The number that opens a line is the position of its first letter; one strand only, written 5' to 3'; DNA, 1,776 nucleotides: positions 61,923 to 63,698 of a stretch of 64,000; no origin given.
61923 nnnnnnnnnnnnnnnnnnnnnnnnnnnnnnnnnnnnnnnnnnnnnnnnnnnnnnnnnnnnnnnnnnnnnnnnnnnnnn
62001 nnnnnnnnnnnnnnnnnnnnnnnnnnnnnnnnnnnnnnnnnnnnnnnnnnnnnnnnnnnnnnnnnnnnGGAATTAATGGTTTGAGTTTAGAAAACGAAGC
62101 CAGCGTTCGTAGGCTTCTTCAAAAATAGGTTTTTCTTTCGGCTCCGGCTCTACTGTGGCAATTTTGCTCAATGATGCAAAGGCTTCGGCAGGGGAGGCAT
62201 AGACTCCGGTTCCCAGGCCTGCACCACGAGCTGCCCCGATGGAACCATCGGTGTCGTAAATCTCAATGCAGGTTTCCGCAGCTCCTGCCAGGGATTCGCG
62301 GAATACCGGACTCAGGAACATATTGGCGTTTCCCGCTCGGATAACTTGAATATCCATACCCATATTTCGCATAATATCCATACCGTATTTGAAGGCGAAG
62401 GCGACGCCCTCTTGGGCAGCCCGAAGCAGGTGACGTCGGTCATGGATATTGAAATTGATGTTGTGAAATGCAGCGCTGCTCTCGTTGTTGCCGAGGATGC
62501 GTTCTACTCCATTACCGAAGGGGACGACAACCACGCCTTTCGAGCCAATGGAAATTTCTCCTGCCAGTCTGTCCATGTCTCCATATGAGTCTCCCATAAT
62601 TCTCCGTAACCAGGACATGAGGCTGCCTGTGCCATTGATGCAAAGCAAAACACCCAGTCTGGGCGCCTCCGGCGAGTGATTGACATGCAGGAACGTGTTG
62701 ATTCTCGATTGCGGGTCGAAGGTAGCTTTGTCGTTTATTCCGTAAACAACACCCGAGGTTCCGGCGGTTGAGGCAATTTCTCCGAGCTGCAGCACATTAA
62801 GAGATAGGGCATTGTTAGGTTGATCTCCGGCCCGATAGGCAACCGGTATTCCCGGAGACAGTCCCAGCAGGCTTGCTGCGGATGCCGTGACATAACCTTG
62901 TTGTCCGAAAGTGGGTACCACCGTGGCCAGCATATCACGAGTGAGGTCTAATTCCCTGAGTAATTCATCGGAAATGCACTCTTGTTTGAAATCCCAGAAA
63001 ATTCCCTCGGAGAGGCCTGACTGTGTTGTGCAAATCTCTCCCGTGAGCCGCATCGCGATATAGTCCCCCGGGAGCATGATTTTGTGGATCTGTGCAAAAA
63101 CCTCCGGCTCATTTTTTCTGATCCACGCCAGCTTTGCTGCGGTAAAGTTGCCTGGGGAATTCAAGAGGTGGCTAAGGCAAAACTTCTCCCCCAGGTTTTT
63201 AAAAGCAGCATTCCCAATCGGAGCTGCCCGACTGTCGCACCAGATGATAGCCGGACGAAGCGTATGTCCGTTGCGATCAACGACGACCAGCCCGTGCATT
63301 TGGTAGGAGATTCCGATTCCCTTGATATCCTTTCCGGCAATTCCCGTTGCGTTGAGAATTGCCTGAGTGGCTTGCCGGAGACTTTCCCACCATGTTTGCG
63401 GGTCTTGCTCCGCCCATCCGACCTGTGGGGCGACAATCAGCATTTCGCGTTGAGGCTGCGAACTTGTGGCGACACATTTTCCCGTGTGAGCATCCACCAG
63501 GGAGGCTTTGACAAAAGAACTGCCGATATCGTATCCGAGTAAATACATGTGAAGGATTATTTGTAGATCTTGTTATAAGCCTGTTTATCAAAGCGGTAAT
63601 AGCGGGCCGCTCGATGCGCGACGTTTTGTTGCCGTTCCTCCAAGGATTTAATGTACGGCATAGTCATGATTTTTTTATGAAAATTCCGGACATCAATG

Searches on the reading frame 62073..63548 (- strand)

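Call 73: search_protein_families(library=pfam, proteins=[window:62073-63548:-], max_evalue=0.000001)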
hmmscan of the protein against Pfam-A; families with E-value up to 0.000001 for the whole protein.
window:62073-63548:- (491 aa): 2 families
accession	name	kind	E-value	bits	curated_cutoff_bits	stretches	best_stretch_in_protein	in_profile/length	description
PF00370.27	FGGY_N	-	2.1e-55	188.4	28.8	1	2-245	1-241/245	FGGY family of carbohydrate kinases, N-terminal domain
PF02782.22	FGGY_C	-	2e-08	34.7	27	1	260-434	3-183/198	FGGY family of carbohydrate kinases, C-terminal domain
